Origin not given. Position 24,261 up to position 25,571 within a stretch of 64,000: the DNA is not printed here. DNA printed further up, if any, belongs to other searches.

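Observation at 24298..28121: AT-rich three-gene operon: a one-cysteine E1/ThiF-like adenylyltransferase, a degenerate-MTase / Cys-cluster / GNAT-like fusion and a HAMP-like membrane protein, with no known E1 partner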

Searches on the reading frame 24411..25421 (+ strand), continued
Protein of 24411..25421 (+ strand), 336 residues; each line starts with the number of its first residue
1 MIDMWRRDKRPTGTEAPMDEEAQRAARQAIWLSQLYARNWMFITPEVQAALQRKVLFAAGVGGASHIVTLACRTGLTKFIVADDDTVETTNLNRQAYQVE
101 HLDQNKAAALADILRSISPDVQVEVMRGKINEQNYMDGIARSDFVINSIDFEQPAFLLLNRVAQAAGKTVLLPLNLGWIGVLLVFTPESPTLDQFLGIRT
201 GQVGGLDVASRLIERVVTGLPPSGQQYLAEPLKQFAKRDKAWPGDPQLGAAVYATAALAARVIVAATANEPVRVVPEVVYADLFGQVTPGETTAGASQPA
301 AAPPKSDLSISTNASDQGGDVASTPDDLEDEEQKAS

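Call 105: search_solved_structures(query=L014:5874-7037:+, max_evalue=0.01)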
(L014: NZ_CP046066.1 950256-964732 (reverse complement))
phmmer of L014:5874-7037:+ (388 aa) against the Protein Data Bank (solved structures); distinct sequences matched with E-value up to 0.01: 0.

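Call 106: search_solved_structures(query=L042:2301-3899:+, max_evalue=0.001)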
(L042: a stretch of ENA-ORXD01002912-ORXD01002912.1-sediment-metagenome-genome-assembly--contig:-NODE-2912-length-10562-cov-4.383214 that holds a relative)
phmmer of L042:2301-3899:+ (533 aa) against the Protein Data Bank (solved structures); distinct sequences matched with E-value up to 0.001: 8.
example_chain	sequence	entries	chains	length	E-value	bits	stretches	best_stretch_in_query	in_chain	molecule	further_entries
4b2g_A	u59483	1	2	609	6.3e-09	38.1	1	279-511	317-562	GH3-1 AUXIN CONJUGATING ENZYME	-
5ech_A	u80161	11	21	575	1.9e-07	33.2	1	278-422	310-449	Jasmonic acid-amido synthetase JAR1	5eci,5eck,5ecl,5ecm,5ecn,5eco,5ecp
4epl_A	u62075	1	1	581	2e-07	33.2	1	278-422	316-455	Jasmonic acid-amido synthetase JAR1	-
6avh_A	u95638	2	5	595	6.4e-07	31.5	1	279-529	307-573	GH3.15 acyl acid amido synthetase | AtGH3.15 acyl acid amido synthetase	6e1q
7dk8_A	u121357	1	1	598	1.3e-06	30.5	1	312-508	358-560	Probable indole-3-acetic acid-amido synthetase GH3.8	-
6oms_A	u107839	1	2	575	1.1e-05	27.5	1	280-524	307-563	4-substituted benzoates-glutamate ligase GH3.12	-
4epm_A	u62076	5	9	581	1.1e-05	27.4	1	280-524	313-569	4-substituted benzoates-glutamate ligase GH3.12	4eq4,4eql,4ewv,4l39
5kod_A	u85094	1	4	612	0.00016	23.5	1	341-507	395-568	Indole-3-acetic acid-amido synthetase GH3.5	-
